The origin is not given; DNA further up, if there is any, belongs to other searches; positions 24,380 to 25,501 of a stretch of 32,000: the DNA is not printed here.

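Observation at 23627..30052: Bipartite type IV pilus-like locus with two pilin classes and no motor ATPase or prepilin peptidase in reach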

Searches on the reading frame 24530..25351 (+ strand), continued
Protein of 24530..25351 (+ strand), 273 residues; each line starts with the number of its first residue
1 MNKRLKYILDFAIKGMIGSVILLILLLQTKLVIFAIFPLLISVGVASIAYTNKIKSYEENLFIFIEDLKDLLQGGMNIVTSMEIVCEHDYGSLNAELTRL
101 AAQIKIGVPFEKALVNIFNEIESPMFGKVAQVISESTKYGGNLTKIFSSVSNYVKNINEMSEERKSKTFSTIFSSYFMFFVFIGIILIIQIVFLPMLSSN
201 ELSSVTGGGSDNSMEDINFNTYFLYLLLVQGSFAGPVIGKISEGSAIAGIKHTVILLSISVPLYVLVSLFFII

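Call 36: list_cluster_members(proteins=[P0208, P0221, P0223, P0239, P0215, P0240, P0187, P0246, P0278, P0288])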
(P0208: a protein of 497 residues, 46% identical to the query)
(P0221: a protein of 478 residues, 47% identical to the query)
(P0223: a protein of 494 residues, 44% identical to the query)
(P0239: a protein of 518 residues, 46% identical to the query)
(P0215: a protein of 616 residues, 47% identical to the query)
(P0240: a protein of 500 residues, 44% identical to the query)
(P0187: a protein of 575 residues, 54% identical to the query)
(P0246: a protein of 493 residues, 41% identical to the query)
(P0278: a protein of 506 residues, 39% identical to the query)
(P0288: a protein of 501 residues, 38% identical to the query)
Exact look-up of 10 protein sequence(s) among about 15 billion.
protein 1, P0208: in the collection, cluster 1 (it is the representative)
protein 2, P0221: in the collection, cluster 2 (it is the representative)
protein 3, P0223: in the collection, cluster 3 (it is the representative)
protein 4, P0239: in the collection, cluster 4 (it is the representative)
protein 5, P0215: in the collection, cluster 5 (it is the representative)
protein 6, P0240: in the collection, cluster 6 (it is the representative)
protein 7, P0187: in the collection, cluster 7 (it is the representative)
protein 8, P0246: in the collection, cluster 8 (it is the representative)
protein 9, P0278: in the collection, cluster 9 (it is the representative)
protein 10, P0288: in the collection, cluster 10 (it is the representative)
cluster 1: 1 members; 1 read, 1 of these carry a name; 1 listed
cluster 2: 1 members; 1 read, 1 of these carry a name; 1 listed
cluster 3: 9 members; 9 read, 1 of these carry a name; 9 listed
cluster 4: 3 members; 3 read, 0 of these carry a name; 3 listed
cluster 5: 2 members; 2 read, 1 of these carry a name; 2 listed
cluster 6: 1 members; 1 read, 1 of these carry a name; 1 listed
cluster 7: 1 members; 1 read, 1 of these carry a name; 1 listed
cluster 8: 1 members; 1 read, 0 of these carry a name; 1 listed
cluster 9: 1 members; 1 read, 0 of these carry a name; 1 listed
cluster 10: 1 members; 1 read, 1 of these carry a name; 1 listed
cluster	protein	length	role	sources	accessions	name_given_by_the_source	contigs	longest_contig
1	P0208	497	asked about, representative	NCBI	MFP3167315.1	MAG: type II/IV secretion system ATPase subunit [Candidatus Nanopusillus sp.]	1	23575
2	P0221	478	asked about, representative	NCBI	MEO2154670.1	MAG: type II/IV secretion system ATPase subunit [Nanoarchaeota archaeon]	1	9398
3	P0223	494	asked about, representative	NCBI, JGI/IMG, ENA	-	-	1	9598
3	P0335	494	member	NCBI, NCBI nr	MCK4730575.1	MAG: type II/IV secretion system ATPase subunit [Candidatus Aenigmarchaeota archaeon] | type II/IV secretion system ATPase subunit [Candidatus Aenigmarchaeota archaeon]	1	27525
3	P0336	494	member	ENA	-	-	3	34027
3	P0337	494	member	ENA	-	-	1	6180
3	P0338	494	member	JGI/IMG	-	-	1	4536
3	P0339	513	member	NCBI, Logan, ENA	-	-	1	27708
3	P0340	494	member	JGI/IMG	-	-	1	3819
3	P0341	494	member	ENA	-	-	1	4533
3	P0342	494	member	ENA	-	-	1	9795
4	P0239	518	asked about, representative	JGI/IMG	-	-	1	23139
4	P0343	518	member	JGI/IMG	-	-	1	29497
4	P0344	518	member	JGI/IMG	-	-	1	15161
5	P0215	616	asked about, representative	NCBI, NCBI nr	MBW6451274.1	MAG: type II/IV secretion system ATPase subunit [DPANN group archaeon] | type II/IV secretion system ATPase subunit [DPANN group archaeon]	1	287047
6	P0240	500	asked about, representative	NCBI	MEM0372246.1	MAG: type II/IV secretion system ATPase subunit [archaeon]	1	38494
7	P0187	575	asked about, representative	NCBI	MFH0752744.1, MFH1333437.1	MAG: type II/IV secretion system ATPase subunit [archaeon]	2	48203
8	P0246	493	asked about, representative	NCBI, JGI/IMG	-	-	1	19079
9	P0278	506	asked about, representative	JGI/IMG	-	-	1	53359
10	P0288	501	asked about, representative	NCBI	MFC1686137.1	ATPase, T2SS/T4P/T4SS family [Nanoarchaeota archaeon]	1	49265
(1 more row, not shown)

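Call 42: list_cluster_members(proteins=[P0267, P0306, P0247, P0289, P0270, P0262, P0252, P0304, P0285, P0300])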
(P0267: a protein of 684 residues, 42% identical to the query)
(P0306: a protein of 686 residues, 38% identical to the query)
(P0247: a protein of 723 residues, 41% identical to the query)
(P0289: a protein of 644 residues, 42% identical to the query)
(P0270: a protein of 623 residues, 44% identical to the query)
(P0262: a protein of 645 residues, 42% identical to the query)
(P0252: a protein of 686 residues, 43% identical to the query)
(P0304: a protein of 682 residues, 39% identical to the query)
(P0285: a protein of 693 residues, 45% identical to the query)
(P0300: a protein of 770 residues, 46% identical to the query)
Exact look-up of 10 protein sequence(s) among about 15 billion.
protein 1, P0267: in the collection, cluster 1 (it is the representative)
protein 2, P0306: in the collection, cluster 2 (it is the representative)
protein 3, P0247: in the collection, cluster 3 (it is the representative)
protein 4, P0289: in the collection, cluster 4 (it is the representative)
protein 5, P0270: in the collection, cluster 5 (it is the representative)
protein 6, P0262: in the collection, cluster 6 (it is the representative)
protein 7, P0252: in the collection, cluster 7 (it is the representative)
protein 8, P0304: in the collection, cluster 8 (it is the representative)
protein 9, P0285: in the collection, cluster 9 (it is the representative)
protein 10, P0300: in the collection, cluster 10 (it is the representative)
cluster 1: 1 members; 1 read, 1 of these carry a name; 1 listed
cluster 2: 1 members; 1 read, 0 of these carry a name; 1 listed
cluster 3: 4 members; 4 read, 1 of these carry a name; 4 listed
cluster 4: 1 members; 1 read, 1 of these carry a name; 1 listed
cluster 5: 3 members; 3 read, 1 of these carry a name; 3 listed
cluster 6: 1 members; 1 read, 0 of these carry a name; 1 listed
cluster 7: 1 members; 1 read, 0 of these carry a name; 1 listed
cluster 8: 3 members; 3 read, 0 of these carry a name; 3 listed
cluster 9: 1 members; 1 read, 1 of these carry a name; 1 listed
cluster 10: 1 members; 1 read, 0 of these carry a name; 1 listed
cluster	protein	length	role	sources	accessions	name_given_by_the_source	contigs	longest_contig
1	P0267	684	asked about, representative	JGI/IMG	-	archaeal flagellar protein FlaI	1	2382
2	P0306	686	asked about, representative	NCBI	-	-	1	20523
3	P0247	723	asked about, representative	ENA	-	-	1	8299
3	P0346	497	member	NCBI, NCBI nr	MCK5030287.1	MAG: type II/IV secretion system ATPase subunit, partial [Thermoplasmatales archaeon] | type II/IV secretion system ATPase subunit [Thermoplasmatales archaeon]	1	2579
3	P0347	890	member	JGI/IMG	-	-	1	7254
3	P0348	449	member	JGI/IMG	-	-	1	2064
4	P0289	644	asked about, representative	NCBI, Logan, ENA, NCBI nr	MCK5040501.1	MAG: type II/IV secretion system ATPase subunit [Candidatus Aenigmarchaeota archaeon] | type II/IV secretion system ATPase subunit [Candidatus Aenigmarchaeota archaeon]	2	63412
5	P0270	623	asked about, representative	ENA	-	-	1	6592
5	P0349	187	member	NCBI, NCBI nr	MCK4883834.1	MAG: type II/IV secretion system ATPase subunit, partial [Candidatus Diapherotrites ... | type II/IV secretion system ATPase subunit [Candidatus Diapherotrites archaeon]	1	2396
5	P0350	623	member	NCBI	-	-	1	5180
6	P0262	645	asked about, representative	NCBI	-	-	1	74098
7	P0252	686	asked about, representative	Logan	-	-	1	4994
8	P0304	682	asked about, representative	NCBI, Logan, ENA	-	-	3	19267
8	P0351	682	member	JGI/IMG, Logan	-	-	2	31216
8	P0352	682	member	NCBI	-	-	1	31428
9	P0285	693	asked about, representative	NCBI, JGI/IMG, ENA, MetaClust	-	\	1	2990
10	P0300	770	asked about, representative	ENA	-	-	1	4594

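Call 43: find_homologous_proteins(query=P0270, max_evalue=1e-20)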
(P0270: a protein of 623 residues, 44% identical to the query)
Query P0270 (623 aa): 4266 proteins with E <= 1e-20 among 8000 candidates; the best 120 are listed.
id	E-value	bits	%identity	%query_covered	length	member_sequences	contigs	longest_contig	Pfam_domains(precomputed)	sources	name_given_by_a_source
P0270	0.0e+0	1357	100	100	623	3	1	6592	PF00437.27,PF27713.1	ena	-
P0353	3.7e-284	962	72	100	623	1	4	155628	PF00437.27,PF27713.1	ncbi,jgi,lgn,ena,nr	ncbi:MAG: type II/IV secretion system ATPase subunit [Candidatus Diapherotrites archaeon]|nr:type II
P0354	4.4e-243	826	97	64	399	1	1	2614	PF00437.27,PF27713.1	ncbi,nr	ncbi:MAG: type II/IV secretion system ATPase subunit, partial [Candidatus Diapherotrites archaeon]|n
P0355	3.7e-140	486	47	75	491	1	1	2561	PF00437.27,PF27713.1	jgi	jgi:flagellar protein FlaI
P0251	1.5e-138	481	48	75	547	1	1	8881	PF00437.27,PF27713.1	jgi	jgi:flagellar protein FlaI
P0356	6.3e-138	479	46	76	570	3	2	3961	PF23989.1,PF00437.27,PF27713.1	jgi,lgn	-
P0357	2.4e-134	467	46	72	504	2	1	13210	PF00437.27,PF27713.1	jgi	-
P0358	3.0e-134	467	45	78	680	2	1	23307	PF00437.27,PF27713.1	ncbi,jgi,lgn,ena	-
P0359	4.2e-134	466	43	79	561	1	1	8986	PF00437.27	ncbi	ncbi:MAG: type II/IV secretion system ATPase subunit [Candidatus Nanoarchaeia archaeon]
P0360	1.2e-133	465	46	74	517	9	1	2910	PF23989.1,PF00437.27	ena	-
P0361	1.6e-133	465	47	71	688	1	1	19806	PF00437.27,PF27713.1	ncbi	-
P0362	2.0e-133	464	44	79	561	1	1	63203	PF23989.1,PF00437.27,PF23990.2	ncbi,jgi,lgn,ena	-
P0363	4.7e-133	463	47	72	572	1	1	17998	PF00437.27,PF27713.1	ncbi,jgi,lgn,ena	-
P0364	3.2e-132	460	44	75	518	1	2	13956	PF00437.27,PF27713.1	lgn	-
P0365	3.5e-132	460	45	75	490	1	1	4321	PF00437.27,PF27713.1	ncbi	-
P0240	1.8e-126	441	44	75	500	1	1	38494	PF00437.27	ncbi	ncbi:MAG: type II/IV secretion system ATPase subunit [archaeon]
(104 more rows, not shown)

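Call 44: find_encoding_contigs(protein=P0353, flank=10000, max_places=2)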
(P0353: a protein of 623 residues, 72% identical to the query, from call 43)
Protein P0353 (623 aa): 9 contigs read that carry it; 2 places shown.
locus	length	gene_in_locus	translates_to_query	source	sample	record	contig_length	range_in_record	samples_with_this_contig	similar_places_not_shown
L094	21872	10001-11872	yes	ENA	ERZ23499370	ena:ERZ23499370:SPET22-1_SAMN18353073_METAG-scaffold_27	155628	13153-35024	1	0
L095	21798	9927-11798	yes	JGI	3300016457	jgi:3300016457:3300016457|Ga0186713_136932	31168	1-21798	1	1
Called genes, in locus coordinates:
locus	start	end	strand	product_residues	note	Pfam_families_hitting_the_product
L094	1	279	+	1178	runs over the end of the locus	PF02463:SMC_N, PF13175:AAA_15, PF13304:AAA_21 (faint), PF13476:AAA_23, PF13555:AAA_29 (weak), PF06470:SMC_hinge, PF02463:SMC_N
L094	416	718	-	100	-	-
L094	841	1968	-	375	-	PF00466:Ribosomal_L10, PF17777:RL10P_insert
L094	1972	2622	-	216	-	PF00687:Ribosomal_L1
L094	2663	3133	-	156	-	PF03946:Ribosomal_L11_N, PF00298:Ribosomal_L11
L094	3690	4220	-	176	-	-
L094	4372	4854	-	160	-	PF07790:Pilin_N (faint)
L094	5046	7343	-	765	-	PF04513:Baculo_PEP_C (faint), PF10805:DUF2730 (faint)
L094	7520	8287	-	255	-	PF09721:Exosortase_EpsH (weak)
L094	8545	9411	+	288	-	-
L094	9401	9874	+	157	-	-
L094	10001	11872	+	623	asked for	PF00437:T2SSE, PF27713:UCP018868 (weak)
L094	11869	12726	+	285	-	PF00482:T2SSF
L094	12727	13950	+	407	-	PF00482:T2SSF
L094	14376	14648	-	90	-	PF00352:TBP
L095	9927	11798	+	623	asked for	PF00437:T2SSE, PF27713:UCP018868 (weak)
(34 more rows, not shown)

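Call 88: find_encoding_contigs(protein=P0064, flank=8000, max_places=1)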
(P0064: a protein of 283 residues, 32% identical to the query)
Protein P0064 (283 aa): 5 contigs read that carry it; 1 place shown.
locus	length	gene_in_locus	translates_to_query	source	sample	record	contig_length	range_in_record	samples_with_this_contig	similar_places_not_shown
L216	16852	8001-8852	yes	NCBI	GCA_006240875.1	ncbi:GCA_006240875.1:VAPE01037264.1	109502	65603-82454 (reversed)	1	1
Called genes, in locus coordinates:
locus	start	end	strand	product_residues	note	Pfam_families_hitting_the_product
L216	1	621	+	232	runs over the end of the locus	PF01336:tRNA_anti-codon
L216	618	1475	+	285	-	PF00565:SNase, PF00932:LTD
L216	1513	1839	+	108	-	PF01906:YbjQ_1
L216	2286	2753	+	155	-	-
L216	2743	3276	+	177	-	-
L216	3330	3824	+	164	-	PF07790:Pilin_N (faint)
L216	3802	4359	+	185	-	-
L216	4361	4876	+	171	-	-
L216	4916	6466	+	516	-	PF00437:T2SSE, PF27713:UCP018868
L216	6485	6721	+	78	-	-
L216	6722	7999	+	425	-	PF00482:T2SSF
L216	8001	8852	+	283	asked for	PF00482:T2SSF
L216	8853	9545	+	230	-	-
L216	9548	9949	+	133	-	-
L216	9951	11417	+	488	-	PF01139:RtcB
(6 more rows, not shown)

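Call 89: find_encoding_contigs(protein=P0063, flank=8000, max_places=1)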
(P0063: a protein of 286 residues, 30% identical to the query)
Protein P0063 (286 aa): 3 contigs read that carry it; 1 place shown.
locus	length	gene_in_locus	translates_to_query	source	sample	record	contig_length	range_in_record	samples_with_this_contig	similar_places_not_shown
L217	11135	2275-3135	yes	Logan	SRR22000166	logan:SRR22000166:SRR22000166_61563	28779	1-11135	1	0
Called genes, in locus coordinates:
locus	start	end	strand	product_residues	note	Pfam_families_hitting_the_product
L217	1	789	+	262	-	?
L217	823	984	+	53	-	-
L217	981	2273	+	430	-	PF00482:T2SSF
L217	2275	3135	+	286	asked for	PF00482:T2SSF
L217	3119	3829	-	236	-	PF07091:FmrO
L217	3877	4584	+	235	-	-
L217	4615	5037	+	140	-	-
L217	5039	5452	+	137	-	PF01951:Archease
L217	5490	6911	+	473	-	PF01139:RtcB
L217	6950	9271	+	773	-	PF00801:PKD (faint)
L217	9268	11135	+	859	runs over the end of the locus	PF00801:PKD, PF18911:PKD_4 (weak)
